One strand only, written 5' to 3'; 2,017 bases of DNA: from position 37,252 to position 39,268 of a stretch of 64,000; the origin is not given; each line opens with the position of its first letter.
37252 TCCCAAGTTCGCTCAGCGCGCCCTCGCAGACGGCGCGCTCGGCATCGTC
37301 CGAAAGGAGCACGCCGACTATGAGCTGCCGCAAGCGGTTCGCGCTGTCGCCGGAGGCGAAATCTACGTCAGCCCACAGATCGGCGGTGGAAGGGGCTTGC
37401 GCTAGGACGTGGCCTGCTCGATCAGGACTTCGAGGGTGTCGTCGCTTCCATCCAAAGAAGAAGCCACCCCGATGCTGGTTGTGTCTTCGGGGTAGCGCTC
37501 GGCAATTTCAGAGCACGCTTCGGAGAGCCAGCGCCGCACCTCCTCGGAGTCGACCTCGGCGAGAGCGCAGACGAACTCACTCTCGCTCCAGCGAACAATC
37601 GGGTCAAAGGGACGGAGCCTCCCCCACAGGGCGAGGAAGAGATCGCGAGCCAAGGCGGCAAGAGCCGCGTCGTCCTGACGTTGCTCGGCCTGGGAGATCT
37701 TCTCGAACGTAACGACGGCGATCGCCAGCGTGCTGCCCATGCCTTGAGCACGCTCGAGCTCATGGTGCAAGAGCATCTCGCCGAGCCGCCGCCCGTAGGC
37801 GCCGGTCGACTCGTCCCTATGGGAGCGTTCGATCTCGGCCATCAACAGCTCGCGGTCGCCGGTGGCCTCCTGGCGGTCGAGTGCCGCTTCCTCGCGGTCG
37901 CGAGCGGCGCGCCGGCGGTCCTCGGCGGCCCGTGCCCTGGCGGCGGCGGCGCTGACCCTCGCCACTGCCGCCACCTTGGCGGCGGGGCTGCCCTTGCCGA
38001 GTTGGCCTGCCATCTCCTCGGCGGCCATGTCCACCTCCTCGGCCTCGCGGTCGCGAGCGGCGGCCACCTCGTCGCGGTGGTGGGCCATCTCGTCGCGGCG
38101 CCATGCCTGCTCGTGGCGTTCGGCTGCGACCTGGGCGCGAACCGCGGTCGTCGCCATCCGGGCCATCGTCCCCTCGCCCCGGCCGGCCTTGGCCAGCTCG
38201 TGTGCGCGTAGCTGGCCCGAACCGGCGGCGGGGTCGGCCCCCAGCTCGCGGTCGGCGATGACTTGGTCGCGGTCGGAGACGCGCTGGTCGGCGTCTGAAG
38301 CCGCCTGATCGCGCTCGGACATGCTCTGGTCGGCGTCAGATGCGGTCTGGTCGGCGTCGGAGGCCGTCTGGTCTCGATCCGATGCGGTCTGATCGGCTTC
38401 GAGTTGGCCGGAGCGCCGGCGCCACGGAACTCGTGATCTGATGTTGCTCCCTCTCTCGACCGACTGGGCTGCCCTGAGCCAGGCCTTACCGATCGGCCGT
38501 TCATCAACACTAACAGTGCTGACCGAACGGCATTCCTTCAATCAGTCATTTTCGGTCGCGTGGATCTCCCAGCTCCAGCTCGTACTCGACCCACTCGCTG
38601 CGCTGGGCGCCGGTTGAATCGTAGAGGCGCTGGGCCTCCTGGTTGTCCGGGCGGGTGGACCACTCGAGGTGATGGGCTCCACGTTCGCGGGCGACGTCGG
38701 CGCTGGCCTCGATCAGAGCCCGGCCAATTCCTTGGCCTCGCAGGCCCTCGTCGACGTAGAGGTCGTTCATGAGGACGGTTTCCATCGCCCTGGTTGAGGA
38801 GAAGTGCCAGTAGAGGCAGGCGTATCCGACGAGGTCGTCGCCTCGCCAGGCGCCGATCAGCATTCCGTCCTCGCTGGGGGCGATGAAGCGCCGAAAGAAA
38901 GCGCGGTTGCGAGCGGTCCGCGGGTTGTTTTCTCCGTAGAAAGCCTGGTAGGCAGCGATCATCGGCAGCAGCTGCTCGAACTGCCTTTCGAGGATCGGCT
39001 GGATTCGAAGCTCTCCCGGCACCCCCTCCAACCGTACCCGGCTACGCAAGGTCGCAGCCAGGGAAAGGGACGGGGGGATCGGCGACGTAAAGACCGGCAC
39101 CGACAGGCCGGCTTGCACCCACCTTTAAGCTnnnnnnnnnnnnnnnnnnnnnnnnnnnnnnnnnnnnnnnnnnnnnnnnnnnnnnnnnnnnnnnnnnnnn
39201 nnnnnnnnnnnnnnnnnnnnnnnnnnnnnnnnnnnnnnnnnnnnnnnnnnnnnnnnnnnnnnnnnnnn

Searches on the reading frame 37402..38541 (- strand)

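Call 19: search_protein_families(library=pfam, proteins=[window:37402-38541:-], max_evalue=0.01)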
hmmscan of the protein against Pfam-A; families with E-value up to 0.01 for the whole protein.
window:37402-38541:- (379 aa): 1 family
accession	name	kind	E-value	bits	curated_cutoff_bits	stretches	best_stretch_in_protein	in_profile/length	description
PF00990.26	GGDEF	-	2.3e-05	24.7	23.8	1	241-377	2-147/161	Diguanylate cyclase, GGDEF domain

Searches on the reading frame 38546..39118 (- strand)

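Call 19: search_protein_families(library=pfam, proteins=[window:38546-39118:-], max_evalue=0.01)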
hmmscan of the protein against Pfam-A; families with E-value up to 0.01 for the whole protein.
window:38546-39118:- (190 aa): 7 families
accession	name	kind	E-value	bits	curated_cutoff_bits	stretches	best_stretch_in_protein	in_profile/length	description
PF00583.31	Acetyltransf_1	-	1.1e-18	68.1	20.7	1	60-169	11-114/116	Acetyltransferase (GNAT) family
PF13508.13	Acetyltransf_7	-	2.9e-11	44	27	1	88-170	6-81/84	Acetyltransferase (GNAT) domain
PF13673.13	Acetyltransf_10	-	9.1e-07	29.3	23.6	1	75-170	22-106/128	Acetyltransferase (GNAT) domain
PF13302.13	Acetyltransf_3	-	1.9e-05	25.8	25.4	1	57-171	24-137/138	Acetyltransferase (GNAT) domain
PF14542.12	Acetyltransf_CG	-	3.6e-05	24.3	30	1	112-147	22-57/80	GCN5-related N-acetyl-transferase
PF13480.13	Acetyltransf_6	-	0.0003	21.4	22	1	25-154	8-135/143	Acetyltransferase (GNAT) domain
PF08445.16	FR47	-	0.0005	20.4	22.1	1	117-174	24-80/86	FR47-like protein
